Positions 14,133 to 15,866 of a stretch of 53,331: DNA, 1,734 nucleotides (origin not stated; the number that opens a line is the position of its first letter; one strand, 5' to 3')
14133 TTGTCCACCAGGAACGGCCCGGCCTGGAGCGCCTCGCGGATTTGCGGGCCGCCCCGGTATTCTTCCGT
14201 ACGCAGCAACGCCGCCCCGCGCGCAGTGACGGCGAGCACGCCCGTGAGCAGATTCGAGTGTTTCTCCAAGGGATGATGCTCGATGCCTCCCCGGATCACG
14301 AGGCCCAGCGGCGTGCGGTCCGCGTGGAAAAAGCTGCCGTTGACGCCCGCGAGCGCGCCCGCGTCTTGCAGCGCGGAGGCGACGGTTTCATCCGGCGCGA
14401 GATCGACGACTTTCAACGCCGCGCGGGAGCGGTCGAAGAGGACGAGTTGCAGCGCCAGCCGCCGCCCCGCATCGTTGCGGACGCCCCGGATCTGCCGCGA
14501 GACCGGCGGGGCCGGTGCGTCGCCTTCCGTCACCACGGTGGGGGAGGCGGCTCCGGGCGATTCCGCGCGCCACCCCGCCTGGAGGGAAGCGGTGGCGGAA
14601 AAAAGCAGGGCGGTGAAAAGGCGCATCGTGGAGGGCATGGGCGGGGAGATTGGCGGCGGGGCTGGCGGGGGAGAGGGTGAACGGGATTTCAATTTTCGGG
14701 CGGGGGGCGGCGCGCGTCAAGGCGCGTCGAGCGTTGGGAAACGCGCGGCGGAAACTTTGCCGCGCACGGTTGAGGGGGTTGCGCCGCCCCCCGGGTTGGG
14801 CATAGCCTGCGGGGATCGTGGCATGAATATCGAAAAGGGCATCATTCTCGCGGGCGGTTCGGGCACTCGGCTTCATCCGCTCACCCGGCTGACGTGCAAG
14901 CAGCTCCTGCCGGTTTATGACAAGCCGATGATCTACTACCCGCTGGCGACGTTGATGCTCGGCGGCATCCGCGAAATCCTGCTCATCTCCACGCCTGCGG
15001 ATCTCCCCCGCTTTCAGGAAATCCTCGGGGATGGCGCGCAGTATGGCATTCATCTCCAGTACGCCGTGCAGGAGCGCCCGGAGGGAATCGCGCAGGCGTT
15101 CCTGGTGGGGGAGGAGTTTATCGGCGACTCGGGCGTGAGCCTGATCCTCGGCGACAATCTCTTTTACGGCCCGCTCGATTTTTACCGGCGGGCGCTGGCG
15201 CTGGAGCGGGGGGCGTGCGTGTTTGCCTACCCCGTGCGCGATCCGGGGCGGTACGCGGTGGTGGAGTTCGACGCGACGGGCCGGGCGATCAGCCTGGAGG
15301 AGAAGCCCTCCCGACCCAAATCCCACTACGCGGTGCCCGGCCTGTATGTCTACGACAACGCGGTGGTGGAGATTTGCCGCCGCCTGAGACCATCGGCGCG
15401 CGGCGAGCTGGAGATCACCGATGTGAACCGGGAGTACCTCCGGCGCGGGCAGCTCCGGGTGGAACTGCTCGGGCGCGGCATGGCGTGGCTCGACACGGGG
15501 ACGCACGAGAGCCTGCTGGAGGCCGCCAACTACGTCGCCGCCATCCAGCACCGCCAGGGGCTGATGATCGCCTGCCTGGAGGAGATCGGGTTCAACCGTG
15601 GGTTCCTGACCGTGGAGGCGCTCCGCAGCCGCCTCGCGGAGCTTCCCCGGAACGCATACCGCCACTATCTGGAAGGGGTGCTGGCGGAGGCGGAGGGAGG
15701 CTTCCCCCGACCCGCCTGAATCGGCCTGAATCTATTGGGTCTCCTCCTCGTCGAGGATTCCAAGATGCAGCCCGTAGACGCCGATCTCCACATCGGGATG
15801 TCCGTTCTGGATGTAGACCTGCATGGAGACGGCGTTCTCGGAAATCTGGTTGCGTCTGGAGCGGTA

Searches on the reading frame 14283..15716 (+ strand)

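Call 74: search_protein_families(library=pfam, proteins=[window:14283-15716:+], max_evalue=0.00001)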
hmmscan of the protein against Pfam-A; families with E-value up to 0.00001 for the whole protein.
window:14283-15716:+ (478 aa): 2 families
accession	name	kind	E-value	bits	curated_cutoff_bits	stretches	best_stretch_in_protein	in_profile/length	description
PF00483.29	NTP_transferase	-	7.8e-67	225.8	21.2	1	185-418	1-242/245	Nucleotidyl transferase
PF12804.13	NTP_transf_3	-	5.3e-08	33.6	27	1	186-327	1-131/160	MobA-like NTP transferase domain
